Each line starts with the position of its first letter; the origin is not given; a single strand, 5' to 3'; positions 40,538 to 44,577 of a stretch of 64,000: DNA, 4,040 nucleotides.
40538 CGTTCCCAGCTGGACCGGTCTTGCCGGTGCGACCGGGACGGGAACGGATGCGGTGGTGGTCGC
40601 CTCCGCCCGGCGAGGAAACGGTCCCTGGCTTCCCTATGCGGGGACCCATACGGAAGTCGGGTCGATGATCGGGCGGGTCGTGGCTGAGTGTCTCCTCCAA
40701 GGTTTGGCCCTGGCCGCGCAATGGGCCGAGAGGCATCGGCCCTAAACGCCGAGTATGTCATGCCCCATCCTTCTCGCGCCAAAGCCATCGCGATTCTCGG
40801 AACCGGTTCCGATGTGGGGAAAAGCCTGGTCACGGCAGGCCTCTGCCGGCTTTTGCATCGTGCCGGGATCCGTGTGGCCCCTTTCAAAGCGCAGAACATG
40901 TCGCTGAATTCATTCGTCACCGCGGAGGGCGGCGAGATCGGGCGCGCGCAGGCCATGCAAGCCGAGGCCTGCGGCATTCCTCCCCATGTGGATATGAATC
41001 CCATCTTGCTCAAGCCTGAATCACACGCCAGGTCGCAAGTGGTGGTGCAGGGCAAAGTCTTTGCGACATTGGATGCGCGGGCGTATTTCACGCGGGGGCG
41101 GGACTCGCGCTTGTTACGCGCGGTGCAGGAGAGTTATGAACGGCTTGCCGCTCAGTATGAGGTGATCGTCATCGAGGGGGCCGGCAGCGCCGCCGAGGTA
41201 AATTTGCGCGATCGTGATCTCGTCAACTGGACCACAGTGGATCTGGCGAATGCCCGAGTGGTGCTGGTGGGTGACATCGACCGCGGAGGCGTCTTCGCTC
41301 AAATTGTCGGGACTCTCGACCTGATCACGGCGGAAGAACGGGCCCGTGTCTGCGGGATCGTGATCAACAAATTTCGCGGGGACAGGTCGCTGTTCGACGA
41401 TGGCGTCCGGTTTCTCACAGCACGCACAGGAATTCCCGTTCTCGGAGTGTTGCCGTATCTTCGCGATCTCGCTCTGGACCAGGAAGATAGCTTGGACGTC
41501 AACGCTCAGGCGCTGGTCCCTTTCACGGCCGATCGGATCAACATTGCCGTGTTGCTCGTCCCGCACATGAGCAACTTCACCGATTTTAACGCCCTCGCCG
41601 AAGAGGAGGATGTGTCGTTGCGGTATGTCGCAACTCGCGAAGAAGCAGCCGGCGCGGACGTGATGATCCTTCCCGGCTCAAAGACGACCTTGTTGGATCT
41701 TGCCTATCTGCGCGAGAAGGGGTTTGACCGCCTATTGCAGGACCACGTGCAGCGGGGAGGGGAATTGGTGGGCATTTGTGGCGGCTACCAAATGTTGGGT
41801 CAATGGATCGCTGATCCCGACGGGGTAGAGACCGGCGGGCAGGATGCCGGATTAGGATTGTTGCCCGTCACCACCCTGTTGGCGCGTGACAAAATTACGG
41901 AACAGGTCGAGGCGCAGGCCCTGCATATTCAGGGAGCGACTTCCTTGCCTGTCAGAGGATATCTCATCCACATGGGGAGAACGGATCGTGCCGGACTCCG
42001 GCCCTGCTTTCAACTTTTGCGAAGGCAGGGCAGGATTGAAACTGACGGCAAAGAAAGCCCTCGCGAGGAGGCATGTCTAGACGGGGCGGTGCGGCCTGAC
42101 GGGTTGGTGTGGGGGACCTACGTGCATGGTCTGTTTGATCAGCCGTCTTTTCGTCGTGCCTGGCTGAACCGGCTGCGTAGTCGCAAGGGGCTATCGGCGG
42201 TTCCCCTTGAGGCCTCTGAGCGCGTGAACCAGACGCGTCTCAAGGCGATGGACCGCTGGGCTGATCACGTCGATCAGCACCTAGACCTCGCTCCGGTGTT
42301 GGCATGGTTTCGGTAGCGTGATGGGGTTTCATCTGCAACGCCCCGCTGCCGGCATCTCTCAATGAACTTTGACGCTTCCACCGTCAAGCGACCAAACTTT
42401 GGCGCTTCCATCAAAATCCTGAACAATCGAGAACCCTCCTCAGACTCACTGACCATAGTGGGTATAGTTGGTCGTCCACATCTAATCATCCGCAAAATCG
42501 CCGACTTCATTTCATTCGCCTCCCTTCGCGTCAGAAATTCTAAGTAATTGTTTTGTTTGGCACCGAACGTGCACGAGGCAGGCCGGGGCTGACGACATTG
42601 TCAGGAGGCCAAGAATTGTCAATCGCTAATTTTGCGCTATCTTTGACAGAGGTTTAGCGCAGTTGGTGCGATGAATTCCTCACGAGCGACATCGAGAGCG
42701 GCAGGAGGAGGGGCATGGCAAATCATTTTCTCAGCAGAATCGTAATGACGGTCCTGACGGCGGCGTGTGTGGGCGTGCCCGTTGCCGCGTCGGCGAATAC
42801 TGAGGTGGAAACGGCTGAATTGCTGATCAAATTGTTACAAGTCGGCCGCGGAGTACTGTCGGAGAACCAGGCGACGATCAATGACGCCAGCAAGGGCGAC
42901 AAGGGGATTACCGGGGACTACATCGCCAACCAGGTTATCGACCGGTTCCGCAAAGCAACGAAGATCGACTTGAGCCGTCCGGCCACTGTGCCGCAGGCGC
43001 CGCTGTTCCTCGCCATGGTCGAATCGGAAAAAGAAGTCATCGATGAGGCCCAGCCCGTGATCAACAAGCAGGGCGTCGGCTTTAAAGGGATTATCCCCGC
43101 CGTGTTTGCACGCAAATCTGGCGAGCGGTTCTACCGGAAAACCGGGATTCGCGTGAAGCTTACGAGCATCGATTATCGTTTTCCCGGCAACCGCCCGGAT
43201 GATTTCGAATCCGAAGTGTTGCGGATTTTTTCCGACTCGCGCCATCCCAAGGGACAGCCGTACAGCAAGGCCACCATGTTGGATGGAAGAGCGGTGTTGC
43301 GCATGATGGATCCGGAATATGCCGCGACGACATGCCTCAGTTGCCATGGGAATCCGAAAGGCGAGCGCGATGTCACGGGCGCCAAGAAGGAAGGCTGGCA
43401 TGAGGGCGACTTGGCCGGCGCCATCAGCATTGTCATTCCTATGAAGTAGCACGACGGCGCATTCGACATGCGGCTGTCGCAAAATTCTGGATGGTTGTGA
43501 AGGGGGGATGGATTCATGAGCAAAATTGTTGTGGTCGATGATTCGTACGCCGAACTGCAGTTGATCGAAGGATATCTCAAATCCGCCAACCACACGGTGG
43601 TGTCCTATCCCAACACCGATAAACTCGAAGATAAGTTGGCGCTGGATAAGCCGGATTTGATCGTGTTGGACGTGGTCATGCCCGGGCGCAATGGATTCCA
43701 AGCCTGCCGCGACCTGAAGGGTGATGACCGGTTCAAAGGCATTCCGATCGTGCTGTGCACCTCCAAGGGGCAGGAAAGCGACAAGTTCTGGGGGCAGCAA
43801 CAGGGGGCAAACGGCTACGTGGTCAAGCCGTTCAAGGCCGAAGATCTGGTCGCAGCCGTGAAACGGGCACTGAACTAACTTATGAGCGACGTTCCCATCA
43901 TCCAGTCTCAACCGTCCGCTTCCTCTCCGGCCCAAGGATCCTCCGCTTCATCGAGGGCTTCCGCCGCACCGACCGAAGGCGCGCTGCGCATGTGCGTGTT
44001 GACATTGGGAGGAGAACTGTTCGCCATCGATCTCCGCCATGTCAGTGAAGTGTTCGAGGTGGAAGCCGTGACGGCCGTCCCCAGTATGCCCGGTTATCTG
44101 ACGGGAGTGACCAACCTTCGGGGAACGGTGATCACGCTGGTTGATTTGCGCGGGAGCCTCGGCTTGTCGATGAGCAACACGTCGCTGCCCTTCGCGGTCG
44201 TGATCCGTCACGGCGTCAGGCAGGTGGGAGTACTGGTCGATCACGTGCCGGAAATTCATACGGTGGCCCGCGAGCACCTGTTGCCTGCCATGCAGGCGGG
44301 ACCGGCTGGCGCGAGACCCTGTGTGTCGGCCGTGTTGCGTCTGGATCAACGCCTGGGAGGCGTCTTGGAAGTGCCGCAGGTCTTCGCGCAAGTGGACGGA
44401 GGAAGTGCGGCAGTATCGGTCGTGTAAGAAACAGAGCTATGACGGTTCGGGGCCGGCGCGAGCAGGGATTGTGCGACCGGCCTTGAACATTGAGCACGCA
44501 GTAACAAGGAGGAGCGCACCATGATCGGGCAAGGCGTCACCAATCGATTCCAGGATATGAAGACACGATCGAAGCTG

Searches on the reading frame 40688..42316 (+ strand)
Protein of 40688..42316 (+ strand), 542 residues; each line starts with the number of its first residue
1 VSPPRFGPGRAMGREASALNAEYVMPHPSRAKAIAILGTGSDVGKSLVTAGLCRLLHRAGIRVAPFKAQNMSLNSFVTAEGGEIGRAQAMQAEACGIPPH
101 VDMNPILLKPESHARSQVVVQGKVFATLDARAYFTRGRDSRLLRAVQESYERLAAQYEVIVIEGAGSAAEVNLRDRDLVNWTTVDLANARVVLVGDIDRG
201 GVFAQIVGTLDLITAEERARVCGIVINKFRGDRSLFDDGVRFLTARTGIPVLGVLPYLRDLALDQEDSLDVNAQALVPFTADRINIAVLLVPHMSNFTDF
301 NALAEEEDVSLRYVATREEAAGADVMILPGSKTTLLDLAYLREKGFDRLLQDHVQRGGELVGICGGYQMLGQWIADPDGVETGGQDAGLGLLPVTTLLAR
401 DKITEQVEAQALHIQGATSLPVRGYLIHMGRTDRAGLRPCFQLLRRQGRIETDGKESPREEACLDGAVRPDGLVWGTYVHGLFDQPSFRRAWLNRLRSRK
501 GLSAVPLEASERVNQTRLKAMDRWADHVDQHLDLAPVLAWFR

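Call 15: search_protein_families(library=pfam, proteins=[window:40688-42316:+], max_evalue=0.001)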
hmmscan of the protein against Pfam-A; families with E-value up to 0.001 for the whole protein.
window:40688-42316:+ (542 aa): 4 families
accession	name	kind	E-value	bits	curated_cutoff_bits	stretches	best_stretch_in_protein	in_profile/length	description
PF07685.20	GATase_3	-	2.8e-50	171.1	27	1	285-486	1-194/196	CobB/CobQ-like glutamine amidotransferase domain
PF01656.29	CbiA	-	2.5e-23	82.8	25.4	1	34-262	1-116/125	CobQ/CobB/MinD/ParA nucleotide binding domain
PF13500.12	AAA_26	-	1.5e-20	74.3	27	1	33-262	2-195/198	AAA domain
PF07755.17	DUF1611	-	0.00032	20.6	25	0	30-68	11-49/201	Domain of unknown function (DUF1611_C) P-loop domain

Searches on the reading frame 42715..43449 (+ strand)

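Call 6: search_protein_families(library=pfam, proteins=[window:42715-43449:+], max_evalue=0.01)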
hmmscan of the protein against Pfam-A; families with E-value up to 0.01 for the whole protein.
window:42715-43449:+ (244 aa): 1 family
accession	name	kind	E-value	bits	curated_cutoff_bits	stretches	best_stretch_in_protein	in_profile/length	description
PF11845.13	Tll0287-like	-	8.6e-25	88.3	24.1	1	95-242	12-144/144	Tll0287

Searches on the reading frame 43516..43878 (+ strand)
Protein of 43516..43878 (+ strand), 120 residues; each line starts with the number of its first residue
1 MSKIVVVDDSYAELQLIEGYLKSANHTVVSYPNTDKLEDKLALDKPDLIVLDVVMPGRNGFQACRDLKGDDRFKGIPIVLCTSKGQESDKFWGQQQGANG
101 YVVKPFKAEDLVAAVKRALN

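Call 6: search_protein_families(library=pfam, proteins=[window:43516-43878:+], max_evalue=0.01)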
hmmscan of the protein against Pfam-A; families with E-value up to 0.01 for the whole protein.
window:43516-43878:+ (120 aa): 1 family
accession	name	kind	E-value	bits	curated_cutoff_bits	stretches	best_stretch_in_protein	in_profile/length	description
PF00072.30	Response_reg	-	1.2e-23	83.8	30.2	1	4-116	1-111/111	Response regulator receiver domain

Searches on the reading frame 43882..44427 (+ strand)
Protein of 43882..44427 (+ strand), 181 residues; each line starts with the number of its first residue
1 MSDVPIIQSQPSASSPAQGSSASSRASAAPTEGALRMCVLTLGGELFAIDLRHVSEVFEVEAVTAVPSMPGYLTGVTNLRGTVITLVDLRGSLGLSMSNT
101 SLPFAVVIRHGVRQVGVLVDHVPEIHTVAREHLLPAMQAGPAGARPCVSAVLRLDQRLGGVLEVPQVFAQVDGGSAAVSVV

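Call 6: search_protein_families(library=pfam, proteins=[window:43882-44427:+], max_evalue=0.01)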
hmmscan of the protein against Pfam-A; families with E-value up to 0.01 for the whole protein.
window:43882-44427:+ (181 aa): 1 family
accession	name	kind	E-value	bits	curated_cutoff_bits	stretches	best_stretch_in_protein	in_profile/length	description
PF01584.24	CheW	-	9e-29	100.3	23.5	1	38-170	3-136/138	CheW-like domain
